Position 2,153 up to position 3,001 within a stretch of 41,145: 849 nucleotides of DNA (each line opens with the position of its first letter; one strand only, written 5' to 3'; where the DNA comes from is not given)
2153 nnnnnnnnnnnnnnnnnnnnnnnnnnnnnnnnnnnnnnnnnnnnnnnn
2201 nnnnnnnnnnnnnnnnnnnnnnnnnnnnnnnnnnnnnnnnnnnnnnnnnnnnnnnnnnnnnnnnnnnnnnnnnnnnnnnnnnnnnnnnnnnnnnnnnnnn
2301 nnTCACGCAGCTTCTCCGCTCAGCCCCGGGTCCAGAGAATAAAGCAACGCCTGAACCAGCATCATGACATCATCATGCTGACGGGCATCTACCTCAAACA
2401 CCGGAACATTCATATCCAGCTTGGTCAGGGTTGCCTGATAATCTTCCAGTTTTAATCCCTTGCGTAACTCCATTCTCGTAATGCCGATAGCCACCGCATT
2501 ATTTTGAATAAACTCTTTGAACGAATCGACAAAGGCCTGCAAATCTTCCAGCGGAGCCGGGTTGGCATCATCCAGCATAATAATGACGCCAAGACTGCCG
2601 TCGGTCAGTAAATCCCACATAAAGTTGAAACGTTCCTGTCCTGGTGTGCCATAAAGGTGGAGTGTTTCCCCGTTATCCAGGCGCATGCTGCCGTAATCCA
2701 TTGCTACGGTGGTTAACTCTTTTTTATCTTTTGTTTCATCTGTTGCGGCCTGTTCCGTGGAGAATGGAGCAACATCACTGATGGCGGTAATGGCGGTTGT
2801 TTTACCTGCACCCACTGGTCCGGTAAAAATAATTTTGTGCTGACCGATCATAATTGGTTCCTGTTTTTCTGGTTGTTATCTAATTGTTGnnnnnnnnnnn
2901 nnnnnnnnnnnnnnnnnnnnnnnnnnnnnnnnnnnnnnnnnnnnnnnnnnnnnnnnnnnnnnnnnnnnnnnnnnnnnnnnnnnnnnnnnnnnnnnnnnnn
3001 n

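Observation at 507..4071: Conservon-like small-GTPase/Roadblock operon rewired with a response regulator and an ATPase-phosphatase fusion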

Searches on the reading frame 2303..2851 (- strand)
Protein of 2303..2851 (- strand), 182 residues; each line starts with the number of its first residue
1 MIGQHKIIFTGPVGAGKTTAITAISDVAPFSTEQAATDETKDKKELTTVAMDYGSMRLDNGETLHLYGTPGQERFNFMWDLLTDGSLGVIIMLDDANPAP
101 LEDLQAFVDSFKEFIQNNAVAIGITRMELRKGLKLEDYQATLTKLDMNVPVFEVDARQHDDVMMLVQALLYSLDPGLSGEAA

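Call 3: search_protein_families(library=pfam, proteins=[window:2303-2851:-], max_evalue=1)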
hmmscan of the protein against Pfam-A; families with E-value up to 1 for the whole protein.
window:2303-2851:- (182 aa): 19 families
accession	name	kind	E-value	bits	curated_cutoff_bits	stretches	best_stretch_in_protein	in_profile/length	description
PF03029.23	ATP_bind_1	-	6.9e-10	39.6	27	2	31-95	52-132/240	Conserved hypothetical ATP binding protein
PF00071.28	Ras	-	1e-07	32.1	21.6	1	6-169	1-156/162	Ras family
PF08477.19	Roc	-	7.8e-06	26.6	27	1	6-122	1-113/119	Ras of Complex, Roc, domain of DAPkinase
PF01078.27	Mg_chelatase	-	0.0003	20.7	20.3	1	2-41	20-59/207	Magnesium chelatase, subunit ChlI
PF01926.29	MMR_HSR1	-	0.0038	17.8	21.9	1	6-104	1-92/113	50S ribosome-binding GTPase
PF13401.12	AAA_22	-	0.0048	17.6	27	1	7-109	8-106/130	AAA domain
PF10662.15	PduV-EutP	-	0.0051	17.1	21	1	5-26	2-23/143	Ethanolamine utilisation - propanediol utilisation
PF03193.22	RsgA_GTPase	-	0.011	16.1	30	1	4-51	106-151/174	RsgA GTPase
PF13521.12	AAA_28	-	0.024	15.3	27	1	6-36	1-32/164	AAA domain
PF02492.25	cobW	-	0.026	14.5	20.7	1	7-25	3-21/180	CobW/HypB/UreG, nucleotide-binding domain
PF13555.12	AAA_29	-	0.034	14.3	27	1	6-27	24-45/61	P-loop containing region of AAA domain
PF00437.27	T2SSE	-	0.034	13.2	24.9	1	5-34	143-172/370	Type II/IV secretion system protein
PF00004.35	AAA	-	0.035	15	21.2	1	7-96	1-66/131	ATPase family associated with various cellular activities (AAA)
PF13479.12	AAA_24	-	0.063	13.5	27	1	6-38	4-35/195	AAA domain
PF03266.21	NTPase_1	-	0.076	13.3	23.9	1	6-27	1-22/168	NTPase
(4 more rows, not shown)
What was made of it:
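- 2303..2851 (-): Gene B (182 aa), an MglA-family small GTPase of Group 3. Motifs: G1 G11-T19, switch I T47/T48, G3 G68-T-P-G-Q72, G4 equivalent T125-R-M-E128, G5 D155-A-R157. Pfam ATP_bind_1, Ras and Roc (call 3).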

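Call 4: search_protein_families(library=ncbifam, proteins=[window:2303-2851:-], max_evalue=1)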
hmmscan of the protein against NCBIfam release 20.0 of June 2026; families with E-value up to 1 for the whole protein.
window:2303-2851:- (182 aa): 12 families
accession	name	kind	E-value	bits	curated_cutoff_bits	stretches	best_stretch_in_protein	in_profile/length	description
TIGR00231.1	small_GTP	domain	2.2e-07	30.8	42.5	1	5-165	4-158/164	GTP-binding protein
TIGR02928.1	TIGR02928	subfamily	0.005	15.7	181.3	1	6-97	42-139/366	orc1/cdc6 family replication initiation protein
TIGR00368.1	TIGR00368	hypoth_equivalog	0.006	15.2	362.4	1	2-36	209-243/499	YifB family Mg chelatase-like AAA ATPase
NF010248.0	PRK13695.1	equivalog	0.0076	16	156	1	5-28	4-27/180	NTPase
TIGR02528.1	EutP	subfamily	0.017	15.3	138.35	1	6-163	2-134/142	EutP/PduV family microcompartment system protein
NF041000.1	ATPase_ComGA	equivalog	0.033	13.2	300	1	7-26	131-150/267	competence type IV pilus ATPase ComGA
NF012011.0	PRK15467.1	equivalog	0.04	13.6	258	1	6-31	3-28/159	ethanolamine utilization acetate kinase EutP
NF009067.0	PRK12402.1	equivalog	0.05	12.6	317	1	6-27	38-59/340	replication factor C small subunit 2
NF003229.0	PRK04195.1-5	equivalog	0.056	12.1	280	1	6-38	46-79/413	replication factor C large subunit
NF047389.1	ATPase_Sll1717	subfamily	0.082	12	75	1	5-123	30-129/454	P-loop ATPase, Sll1717 family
NF038181.1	reg_ATPase_IniR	equivalog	0.11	10.8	750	1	5-52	20-68/827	isoniazid response ATPase/transcriptional regulator IniR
NF003828.1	PRK05416.1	equivalog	0.14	11.6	244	0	7-28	2-23/278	RNase adapter RapZ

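Call 7: search_solved_structures(query=window:2303-2851:-, max_evalue=0.01, show_alignments=1)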
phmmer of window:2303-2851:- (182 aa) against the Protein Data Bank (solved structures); distinct sequences matched with E-value up to 0.01: 46.
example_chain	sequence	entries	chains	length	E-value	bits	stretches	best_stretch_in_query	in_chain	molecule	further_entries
4z8y_A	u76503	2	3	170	6.8e-05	26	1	44-165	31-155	Ras-related protein SEC4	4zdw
2eqb_A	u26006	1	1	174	0.00013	25.1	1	44-165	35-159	Ras-related protein SEC4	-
2ocy_C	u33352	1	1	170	0.00013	25.1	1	44-165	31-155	Ras-related protein SEC4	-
1g16_A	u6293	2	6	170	0.00023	24.3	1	44-165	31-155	RAS-RELATED PROTEIN SEC4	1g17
3t12_A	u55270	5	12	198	0.00024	24.2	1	5-125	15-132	Gliding protein mglA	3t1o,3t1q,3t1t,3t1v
3cph_A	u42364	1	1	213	0.00024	24.2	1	44-165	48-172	Ras-related protein SEC4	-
6o62_A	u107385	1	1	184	0.0008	22.5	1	44-165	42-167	Ras-related protein SEC4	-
2gf9_A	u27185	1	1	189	0.00083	22.4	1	46-169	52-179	Ras-related protein Rab-3D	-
2wwx_A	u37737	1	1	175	0.00098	22.2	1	37-162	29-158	RAS-RELATED PROTEIN RAB-1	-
4rkf_A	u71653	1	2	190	0.001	22.2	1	45-169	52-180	Ras-related protein Rab-3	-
3dz8_A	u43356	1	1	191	0.0011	22.1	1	37-169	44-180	Ras-related protein Rab-3B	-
8a4c_B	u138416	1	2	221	0.0016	21.5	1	38-170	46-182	Ras-related protein Rab-3B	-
2g6b_A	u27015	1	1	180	0.0016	21.5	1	46-122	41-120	Ras-related protein Rab-26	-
3l0i_B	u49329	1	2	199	0.0016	21.5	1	37-162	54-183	Ras-related protein Rab-1A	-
4fmd_F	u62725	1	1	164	0.0018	21.4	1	37-162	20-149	Ras-related protein Rab-1A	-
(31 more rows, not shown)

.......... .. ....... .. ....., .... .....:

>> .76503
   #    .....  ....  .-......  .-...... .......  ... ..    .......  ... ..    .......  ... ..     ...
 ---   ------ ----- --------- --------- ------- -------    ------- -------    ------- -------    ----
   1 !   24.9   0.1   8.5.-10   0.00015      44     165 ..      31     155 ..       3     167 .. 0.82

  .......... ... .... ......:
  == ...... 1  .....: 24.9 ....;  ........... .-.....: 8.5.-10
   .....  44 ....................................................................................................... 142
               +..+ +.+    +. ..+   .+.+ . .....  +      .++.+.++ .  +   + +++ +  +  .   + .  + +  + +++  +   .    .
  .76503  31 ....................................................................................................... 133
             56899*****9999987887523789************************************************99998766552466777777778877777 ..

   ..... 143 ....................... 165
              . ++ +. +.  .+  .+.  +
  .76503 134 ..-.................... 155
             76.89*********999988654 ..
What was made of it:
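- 2303..2851 (-): PDB sequence hits to Sec4, Rab and MglA (call 7).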

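Call 51: search_dna_similar(query=window:2303-2851:-, collection=plasmids, mode=protein, max_evalue=1e-8, max_rows=25)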
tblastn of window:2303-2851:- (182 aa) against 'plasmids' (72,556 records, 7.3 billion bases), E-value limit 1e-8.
Records with a match: 142; places in all: 173; records where one place covers at least 80% of the query: 117.
Best place of each record, by identity: <60% 142.
By first word of the organism name: Streptomyces 84; Ralstonia 23; Deinococcus 9; Rhodococcus 4; Thermus 4; Embleya 3; Neisseria 2; Nocardia 2; Kitasatospora 2; Streptantibioticus 2; and 7 more.
By predicted mobility (MOB-suite, as given by PLSDB): non-mobilizable 101; mobilizable 40; conjugative 1.
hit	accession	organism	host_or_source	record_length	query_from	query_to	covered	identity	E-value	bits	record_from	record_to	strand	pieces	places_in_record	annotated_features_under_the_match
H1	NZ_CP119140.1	Neisseria gonorrhoeae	Homo sapiens,whole organism,blood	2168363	4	177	96%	53.4%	2e-40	191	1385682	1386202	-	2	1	none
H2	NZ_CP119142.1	Neisseria gonorrhoeae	Homo sapiens,whole organism,synovial ...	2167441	4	177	96%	53.4%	2e-40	191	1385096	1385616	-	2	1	none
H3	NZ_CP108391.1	Streptomyces sp. NBC_01320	-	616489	6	177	95%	39.4%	1e-22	100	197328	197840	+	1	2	ATP/GTP-binding protein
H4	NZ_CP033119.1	Acinetobacter wuhouensis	Culture,Sewage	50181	1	170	93%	38.2%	6e-31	124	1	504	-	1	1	none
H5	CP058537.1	Deinococcus sp. D7000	seawater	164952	6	180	96%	36.8%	2e-18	89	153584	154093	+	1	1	ATP/GTP-binding protein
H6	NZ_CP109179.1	Streptomyces sp. NBC_01717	-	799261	6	172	92%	38.3%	3e-22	100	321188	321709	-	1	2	ATP/GTP-binding protein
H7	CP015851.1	Ralstonia solanacearum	Rhizoma kaempferiae,cell culture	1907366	4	169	91%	38.5%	4e-24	105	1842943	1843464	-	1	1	hypothetical protein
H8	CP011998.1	Ralstonia solanacearum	ginger,cell culture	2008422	4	169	91%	38.5%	4e-24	105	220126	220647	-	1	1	hypothetical protein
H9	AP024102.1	Ralstonia solanacearum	-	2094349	4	169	91%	38.5%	4e-24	105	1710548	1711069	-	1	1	GTP-binding protein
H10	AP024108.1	Ralstonia solanacearum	-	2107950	4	169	91%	38.5%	4e-24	105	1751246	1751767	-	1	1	GTP-binding protein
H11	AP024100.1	Ralstonia solanacearum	-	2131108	4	169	91%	38.5%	4e-24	105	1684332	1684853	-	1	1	GTP-binding protein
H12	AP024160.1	Ralstonia solanacearum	Zingiber officinale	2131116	4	169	91%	38.5%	4e-24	105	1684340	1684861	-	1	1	GTP-binding protein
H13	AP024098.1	Ralstonia solanacearum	-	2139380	4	169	91%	38.5%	4e-24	105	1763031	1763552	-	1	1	GTP-binding protein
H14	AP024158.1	Ralstonia solanacearum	Zingiber officinale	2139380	4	169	91%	38.5%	4e-24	105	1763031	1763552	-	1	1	GTP-binding protein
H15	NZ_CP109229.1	Streptomyces anthocyanicus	-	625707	6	173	92%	36.2%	2e-15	80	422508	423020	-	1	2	ATP/GTP-binding protein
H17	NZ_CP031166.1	Euzebya pacifica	-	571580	6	160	85%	39.2%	2e-18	89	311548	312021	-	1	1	ATP/GTP-binding protein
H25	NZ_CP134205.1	Streptomyces sp. BB1-1-1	bumble bee,whole organism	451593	6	182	97%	33.0%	3e-12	71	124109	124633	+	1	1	ATP/GTP-binding protein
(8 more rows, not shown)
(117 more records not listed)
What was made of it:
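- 2303..2851 (-): It is 53% identical to the Neisseria gonorrhoeae homolog and 33-39% to Streptomyces CvnD-type proteins (call 51).
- B hits actinobacterial 'ATP/GTP-binding' conservon GTPases at 33-39% identity (call 51).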

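Call 53: get_annotated_region(hit=H1, flank=5000)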
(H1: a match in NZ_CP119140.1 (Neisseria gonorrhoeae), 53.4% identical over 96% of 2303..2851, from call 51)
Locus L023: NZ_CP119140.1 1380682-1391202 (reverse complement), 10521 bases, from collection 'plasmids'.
description: Neisseria gonorrhoeae strain 2022NG-0076 plasmid p2022NG-0076_1, complete sequence
organism: Neisseria gonorrhoeae (NCBI taxid 485)
taxonomy: Bacteria; Pseudomonadota; Betaproteobacteria; Neisseriales; Neisseriaceae; Neisseria; Neisseria gonorrhoeae
host: -; source: Homo sapiens,whole organism,blood; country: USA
typing (MOB-suite, as given by PLSDB): non-mobilizable
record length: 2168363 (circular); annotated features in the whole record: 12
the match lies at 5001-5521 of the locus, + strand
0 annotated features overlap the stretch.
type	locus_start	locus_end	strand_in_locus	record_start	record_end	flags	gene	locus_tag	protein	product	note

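Call 54: get_annotated_region(hit=H9, flank=7000)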
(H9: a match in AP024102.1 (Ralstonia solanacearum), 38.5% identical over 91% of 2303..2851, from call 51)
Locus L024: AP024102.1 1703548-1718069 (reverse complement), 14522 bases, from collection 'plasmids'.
description: Ralstonia solanacearum MAFF 211491 plasmid pMAFF211491 DNA, complete sequence
organism: Ralstonia solanacearum (NCBI taxid 305)
taxonomy: Bacteria; Pseudomonadota; Betaproteobacteria; Burkholderiales; Burkholderiaceae; Ralstonia; Ralstonia solanacearum
host: -; source: -; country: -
typing (MOB-suite, as given by PLSDB): mobilizable; relaxase MOBP
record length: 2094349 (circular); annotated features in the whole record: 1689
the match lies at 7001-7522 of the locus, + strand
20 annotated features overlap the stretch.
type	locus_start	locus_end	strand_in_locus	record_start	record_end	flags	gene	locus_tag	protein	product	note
CDS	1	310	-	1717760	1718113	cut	-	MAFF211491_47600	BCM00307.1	transposase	-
CDS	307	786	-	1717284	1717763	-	-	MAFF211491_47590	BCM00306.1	hypothetical protein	-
CDS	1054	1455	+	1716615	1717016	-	-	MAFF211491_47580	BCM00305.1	hypothetical protein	-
CDS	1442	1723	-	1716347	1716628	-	-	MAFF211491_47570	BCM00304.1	hypothetical protein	-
CDS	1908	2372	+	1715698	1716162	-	-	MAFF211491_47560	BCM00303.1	hypothetical protein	-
CDS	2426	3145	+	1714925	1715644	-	-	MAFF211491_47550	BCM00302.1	hypothetical protein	-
CDS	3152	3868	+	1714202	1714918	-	-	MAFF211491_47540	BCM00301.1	hypothetical protein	-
CDS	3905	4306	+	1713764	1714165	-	-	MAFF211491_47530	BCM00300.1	IS2 repressor TnpA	-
CDS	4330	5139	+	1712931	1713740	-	insD_10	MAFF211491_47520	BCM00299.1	integrase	-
CDS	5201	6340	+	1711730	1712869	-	-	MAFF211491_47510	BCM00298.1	hypothetical protein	-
CDS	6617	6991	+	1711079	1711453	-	-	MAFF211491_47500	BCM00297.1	hypothetical protein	-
CDS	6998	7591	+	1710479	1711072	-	-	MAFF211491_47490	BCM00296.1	GTP-binding protein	-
CDS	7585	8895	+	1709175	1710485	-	-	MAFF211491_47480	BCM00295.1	hypothetical protein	-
CDS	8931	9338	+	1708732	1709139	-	-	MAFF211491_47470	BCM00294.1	hypothetical protein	-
CDS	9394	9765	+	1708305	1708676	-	-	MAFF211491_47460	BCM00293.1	hypothetical protein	-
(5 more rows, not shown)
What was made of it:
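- The Ralstonia copy is flanked by IS and transposase genes (call 54).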

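Call 58: search_protein_families(library=pfam, proteins=[L024:5201-6340:+, L024:6617-6991:+, L024:6998-7591:+, L024:7585-8895:+, L024:8931-9338:+, L024:9394-9765:+, L024:9762-10328:+, L024:10325-10705:+, L024:10867-11637:+], max_evalue=0.01)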
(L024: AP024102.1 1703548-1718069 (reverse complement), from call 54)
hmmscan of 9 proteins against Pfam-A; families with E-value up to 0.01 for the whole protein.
L024:5201-6340:+ (379 aa): 0 families

L024:6617-6991:+ (124 aa): 0 families

L024:6998-7591:+ (197 aa): 5 families
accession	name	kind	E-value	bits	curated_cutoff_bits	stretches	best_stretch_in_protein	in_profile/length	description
PF03029.23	ATP_bind_1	-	4.4e-11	43.5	27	1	27-136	50-172/240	Conserved hypothetical ATP binding protein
PF08477.19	Roc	-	9.2e-05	23.1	27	1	5-126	2-117/119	Ras of Complex, Roc, domain of DAPkinase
PF13401.12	AAA_22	-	0.0049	17.6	27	0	3-92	6-91/130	AAA domain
PF00071.28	Ras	-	0.0078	16.2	21.6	0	6-132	3-119/162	Ras family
PF10662.15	PduV-EutP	-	0.0097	16.1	21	0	3-47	2-40/143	Ethanolamine utilisation - propanediol utilisation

L024:7585-8895:+ (436 aa): 10 families
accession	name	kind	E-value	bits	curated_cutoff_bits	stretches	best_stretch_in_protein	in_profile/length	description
PF22785.1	Tc-R-P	-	7.5e-21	75.1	27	1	292-392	2-104/106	Polymorphic toxin system, DSP-PTPase phosphatase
PF22784.1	PTP-SAK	-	1.4e-18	67.8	27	1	281-425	3-152/153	Swiss Army Knife protein, DSP-PTPase phosphatase domain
PF00005.33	ABC_tran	-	1.6e-12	48.6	25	1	25-169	4-137/137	ABC transporter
PF00102.32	Y_phosphatase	-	1.2e-10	41.8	20.9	1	346-429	147-231/234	Protein-tyrosine phosphatase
PF00782.25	DSPc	-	4.5e-08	33.4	33.5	1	355-429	61-130/133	Dual specificity phosphatase, catalytic domain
PF22741.1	PTP-NADK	-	7.8e-06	25.8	27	1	328-398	71-138/163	DSP-PTPase phosphatase fused to NAD+ Kinase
PF13191.12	AAA_16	-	8.7e-06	26.8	32.6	1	33-195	25-167/167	AAA ATPase domain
PF14566.11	PTPlike_phytase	-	9e-05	23.1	27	1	319-390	86-156/158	Inositol hexakisphosphate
PF13401.12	AAA_22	-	0.00028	21.7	27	1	32-196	5-123/130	AAA domain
PF05706.17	CDKN3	-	0.00031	20.9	20.7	1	328-392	94-158/168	Cyclin-dependent kinase inhibitor 3 (CDKN3)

L024:8931-9338:+ (135 aa): 0 families

L024:9394-9765:+ (123 aa): 1 family
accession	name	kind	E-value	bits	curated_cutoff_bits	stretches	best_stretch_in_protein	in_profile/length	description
PF03259.23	Robl_LC7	-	9.5e-18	64.2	23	1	10-93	6-89/91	Roadblock/LC7 domain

L024:9762-10328:+ (188 aa): 1 family
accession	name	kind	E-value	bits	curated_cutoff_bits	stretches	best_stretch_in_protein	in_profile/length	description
PF09339.16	HTH_IclR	-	0.0019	18.4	22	1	36-68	12-44/52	IclR helix-turn-helix domain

L024:10325-10705:+ (126 aa): 0 families

L024:10867-11637:+ (256 aa): 2 families
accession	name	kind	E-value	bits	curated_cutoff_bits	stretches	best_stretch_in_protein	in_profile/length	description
PF00486.34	Trans_reg_C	-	1.1e-16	61.1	26.2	1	161-236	2-77/77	Transcriptional regulatory protein, C terminal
PF00072.30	Response_reg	-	0.0007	20.2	30.2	1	19-123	8-111/111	Response regulator receiver domain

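Call 61: search_protein_families(library=pfam, proteins=[L023:5659-6174:+, L023:6009-6554:+, L023:3885-4514:+], max_evalue=0.01)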
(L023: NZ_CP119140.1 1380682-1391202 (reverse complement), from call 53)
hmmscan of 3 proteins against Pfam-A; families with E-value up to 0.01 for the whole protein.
L023:5659-6174:+ (171 aa): 0 families

L023:6009-6554:+ (181 aa): 1 family
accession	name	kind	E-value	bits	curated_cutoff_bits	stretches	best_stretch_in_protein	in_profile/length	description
PF03259.23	Robl_LC7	-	3.3e-15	56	23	1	77-157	11-91/91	Roadblock/LC7 domain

L023:3885-4514:+ (209 aa): 0 families

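Call 62: search_protein_families(library=padloc, proteins=[window:2303-2851:-], max_evalue=0.01)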
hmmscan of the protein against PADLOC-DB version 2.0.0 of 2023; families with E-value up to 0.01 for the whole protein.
window:2303-2851:- (182 aa): 0 families

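Call 93: get_annotated_region(hit=H3, flank=4000)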
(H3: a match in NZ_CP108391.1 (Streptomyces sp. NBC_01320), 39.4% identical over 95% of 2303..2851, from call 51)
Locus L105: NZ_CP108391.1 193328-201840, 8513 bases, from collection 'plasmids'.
description: Streptomyces sp. NBC_01320 plasmid unnamed1, complete sequence
organism: Streptomyces sp. NBC_01320 (NCBI taxid 2903824)
taxonomy: Bacteria; Actinomycetota; Actinomycetes; Kitasatosporales; Streptomycetaceae; Streptomyces; Streptomyces sp. NBC 01320
host: -; source: -; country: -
typing (MOB-suite, as given by PLSDB): non-mobilizable
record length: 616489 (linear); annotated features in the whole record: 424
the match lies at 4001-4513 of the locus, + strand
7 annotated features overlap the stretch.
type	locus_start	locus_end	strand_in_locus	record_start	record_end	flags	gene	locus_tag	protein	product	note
CDS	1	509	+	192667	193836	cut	-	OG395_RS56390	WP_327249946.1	hypothetical protein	-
CDS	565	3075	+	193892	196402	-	-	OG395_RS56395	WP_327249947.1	nitrate- and nitrite sensing domain-containing protein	-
CDS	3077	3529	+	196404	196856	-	-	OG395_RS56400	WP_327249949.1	roadblock/LC7 domain-containing protein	-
CDS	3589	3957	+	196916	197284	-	-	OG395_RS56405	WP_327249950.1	DUF742 domain-containing protein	-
CDS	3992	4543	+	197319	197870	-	-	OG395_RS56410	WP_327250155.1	ATP/GTP-binding protein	-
CDS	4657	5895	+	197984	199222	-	-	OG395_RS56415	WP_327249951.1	branched-chain amino acid ABC transporter substrate-binding protein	GO:0015803 - branched-chain amino acid transport [Evidence IEA]; GO:0055085 - transmembrane transport [Evidence IEA]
CDS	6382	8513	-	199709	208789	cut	-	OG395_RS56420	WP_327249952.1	hypothetical protein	-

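Call 94: get_annotated_region(hit=H6, flank=4000)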
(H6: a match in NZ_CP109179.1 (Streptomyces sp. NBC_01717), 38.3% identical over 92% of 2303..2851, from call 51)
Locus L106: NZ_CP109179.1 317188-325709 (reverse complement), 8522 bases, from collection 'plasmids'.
description: Streptomyces sp. NBC_01717 plasmid unnamed1, complete sequence
organism: Streptomyces sp. NBC_01717 (NCBI taxid 2975918)
taxonomy: Bacteria; Actinomycetota; Actinomycetes; Kitasatosporales; Streptomycetaceae; Streptomyces; Streptomyces sp. NBC 01717
host: -; source: -; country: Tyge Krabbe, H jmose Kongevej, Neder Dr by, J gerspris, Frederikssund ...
typing (MOB-suite, as given by PLSDB): non-mobilizable; replicon rep_cluster_1910
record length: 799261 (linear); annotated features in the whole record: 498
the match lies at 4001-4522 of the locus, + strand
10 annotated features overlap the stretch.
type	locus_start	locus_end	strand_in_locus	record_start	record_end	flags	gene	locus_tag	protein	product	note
CDS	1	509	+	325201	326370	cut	-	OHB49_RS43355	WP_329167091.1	hypothetical protein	-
CDS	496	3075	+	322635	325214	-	-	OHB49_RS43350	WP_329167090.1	nitrate- and nitrite sensing domain-containing protein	-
CDS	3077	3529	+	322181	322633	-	-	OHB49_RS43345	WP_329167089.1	roadblock/LC7 domain-containing protein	-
CDS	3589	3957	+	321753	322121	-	-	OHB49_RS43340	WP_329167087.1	DUF742 domain-containing protein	-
CDS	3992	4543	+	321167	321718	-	-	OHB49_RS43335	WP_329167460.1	ATP/GTP-binding protein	-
CDS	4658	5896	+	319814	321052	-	-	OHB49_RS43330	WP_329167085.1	branched-chain amino acid ABC transporter substrate-binding protein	GO:0015803 - branched-chain amino acid transport [Evidence IEA]; GO:0055085 - transmembrane transport [Evidence IEA]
CDS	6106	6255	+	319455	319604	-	-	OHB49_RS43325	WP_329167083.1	hypothetical protein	-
CDS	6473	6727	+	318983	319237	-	-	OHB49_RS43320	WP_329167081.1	hypothetical protein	-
CDS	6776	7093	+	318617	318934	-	-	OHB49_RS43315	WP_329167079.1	hypothetical protein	-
CDS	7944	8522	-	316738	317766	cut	-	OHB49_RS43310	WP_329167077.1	CAP domain-containing protein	-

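Call 95: get_annotated_region(hit=H17, flank=4000)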
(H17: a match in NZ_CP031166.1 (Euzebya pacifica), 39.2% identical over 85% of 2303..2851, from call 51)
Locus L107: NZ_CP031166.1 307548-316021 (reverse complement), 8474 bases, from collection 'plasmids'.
description: Euzebya pacifica strain DY32-46 plasmid pEDY32-46I, complete sequence
organism: Euzebya pacifica (NCBI taxid 1608957)
taxonomy: Bacteria; Actinomycetota; Nitriliruptoria; Euzebyales; Euzebyaceae; Euzebya; Euzebya pacifica
host: -; source: -; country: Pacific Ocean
typing (MOB-suite, as given by PLSDB): non-mobilizable
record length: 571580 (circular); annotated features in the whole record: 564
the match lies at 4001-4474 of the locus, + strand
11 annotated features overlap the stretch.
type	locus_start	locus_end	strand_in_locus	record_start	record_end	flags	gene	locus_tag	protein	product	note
CDS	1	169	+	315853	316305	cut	-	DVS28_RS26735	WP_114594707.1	hypothetical protein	-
CDS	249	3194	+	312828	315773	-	-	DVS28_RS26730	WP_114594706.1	nitrate- and nitrite sensing domain-containing protein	-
CDS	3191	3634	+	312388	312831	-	-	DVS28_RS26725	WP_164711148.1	roadblock/LC7 domain-containing protein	-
CDS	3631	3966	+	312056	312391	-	-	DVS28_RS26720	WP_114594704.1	DUF742 domain-containing protein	-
CDS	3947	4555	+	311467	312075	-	-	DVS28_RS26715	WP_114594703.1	ATP/GTP-binding protein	-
CDS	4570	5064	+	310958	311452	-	-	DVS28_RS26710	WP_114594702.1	hypothetical protein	-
CDS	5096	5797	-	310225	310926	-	-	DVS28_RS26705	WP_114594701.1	hypothetical protein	-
CDS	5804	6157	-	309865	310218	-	-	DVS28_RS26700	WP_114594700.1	hypothetical protein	-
CDS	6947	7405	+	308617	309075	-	-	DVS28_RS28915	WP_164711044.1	hypothetical protein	-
CDS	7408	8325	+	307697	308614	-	-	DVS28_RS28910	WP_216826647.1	hypothetical protein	-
CDS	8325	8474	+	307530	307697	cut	-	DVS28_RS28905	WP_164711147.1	hypothetical protein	-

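Call 96: get_annotated_region(hit=H15, flank=4000)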
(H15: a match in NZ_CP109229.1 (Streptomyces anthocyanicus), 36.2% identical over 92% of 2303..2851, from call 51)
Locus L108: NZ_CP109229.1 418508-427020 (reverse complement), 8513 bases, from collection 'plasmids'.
description: Streptomyces anthocyanicus strain NBC 01668 plasmid unnamed1, complete sequence
organism: Streptomyces anthocyanicus (NCBI taxid 68174)
taxonomy: Bacteria; Actinomycetota; Actinomycetes; Kitasatosporales; Streptomycetaceae; Streptomyces; Streptomyces anthocyanicus
host: -; source: -; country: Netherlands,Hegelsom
typing (MOB-suite, as given by PLSDB): non-mobilizable
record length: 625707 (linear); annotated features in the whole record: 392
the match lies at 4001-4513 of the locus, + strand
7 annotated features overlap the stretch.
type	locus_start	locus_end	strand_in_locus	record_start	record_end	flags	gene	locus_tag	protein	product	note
CDS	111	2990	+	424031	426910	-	-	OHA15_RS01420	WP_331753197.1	nitrate- and nitrite sensing domain-containing protein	-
CDS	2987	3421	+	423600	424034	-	-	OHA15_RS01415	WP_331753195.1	roadblock/LC7 domain-containing protein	-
CDS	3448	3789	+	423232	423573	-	-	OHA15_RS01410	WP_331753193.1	DUF742 domain-containing protein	-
CDS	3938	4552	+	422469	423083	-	-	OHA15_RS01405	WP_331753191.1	ATP/GTP-binding protein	-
CDS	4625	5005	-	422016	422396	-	-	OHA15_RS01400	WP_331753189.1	gamma-glutamylcyclotransferase family protein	-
CDS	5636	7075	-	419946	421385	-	-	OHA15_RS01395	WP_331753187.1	amino acid permease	GO:0006865 - amino acid transport [Evidence IEA]; GO:0055085 - transmembrane transport [Evidence IEA]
CDS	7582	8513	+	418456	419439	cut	-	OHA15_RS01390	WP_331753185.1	DMT family transporter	GO:0055085 - transmembrane transport [Evidence IEA]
